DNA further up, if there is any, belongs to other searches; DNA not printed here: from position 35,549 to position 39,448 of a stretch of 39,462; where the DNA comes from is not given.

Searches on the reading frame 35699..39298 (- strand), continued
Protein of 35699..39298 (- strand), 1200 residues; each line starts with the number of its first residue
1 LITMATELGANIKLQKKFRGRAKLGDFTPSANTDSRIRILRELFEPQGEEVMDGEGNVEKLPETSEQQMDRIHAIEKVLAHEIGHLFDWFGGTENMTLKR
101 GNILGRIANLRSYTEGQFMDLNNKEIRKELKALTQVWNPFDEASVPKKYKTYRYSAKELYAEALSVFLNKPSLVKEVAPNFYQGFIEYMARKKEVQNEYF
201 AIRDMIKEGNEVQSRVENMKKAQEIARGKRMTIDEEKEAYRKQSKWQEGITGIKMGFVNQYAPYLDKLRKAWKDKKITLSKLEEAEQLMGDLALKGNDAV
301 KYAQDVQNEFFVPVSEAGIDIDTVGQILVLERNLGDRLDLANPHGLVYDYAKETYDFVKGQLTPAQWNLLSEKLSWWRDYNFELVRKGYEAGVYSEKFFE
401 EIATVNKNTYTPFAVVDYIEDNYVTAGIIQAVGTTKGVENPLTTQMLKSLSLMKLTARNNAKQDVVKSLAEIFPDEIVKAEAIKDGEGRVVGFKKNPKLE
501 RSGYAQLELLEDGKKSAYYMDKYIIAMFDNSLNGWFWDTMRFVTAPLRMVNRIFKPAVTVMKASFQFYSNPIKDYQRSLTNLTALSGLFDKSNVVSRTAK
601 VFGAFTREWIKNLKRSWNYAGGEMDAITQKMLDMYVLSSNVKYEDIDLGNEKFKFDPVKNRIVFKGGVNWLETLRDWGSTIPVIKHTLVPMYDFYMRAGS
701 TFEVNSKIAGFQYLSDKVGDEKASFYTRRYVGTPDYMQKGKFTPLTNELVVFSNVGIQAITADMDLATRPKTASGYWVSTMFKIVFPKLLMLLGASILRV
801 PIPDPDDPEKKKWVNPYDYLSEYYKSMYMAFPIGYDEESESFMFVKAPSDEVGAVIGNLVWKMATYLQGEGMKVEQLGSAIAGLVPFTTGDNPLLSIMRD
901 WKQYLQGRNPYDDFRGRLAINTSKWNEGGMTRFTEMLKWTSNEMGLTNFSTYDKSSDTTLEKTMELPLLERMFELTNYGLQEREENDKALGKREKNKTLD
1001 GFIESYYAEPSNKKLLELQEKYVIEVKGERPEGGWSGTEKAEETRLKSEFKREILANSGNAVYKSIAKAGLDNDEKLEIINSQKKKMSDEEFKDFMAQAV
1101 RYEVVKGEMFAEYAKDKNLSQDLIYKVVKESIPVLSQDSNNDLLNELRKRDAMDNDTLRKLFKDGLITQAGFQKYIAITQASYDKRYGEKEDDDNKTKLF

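Call 109: search_protein_families(library=ncbifam, proteins=[window:35699-39298:-], max_evalue=0.1)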
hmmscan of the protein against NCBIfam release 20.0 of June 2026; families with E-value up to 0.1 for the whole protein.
window:35699-39298:- (1200 aa): 0 families

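Call 111: find_encoding_contigs(protein=P0210, flank=6000, max_places=1)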
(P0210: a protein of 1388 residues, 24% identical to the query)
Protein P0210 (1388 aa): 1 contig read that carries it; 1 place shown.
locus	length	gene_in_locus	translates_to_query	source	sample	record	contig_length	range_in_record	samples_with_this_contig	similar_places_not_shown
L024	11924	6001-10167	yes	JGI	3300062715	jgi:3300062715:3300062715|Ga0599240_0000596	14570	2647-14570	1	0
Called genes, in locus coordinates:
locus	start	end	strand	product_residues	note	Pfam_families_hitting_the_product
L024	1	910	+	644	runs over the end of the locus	-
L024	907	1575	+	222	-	-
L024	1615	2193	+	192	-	-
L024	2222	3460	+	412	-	-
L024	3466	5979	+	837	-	-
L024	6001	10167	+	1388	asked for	-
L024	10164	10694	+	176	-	PF05105:Phage_holin_4_1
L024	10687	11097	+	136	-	PF02557:VanY, PF13539:Peptidase_M15_4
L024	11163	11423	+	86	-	-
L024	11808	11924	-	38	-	?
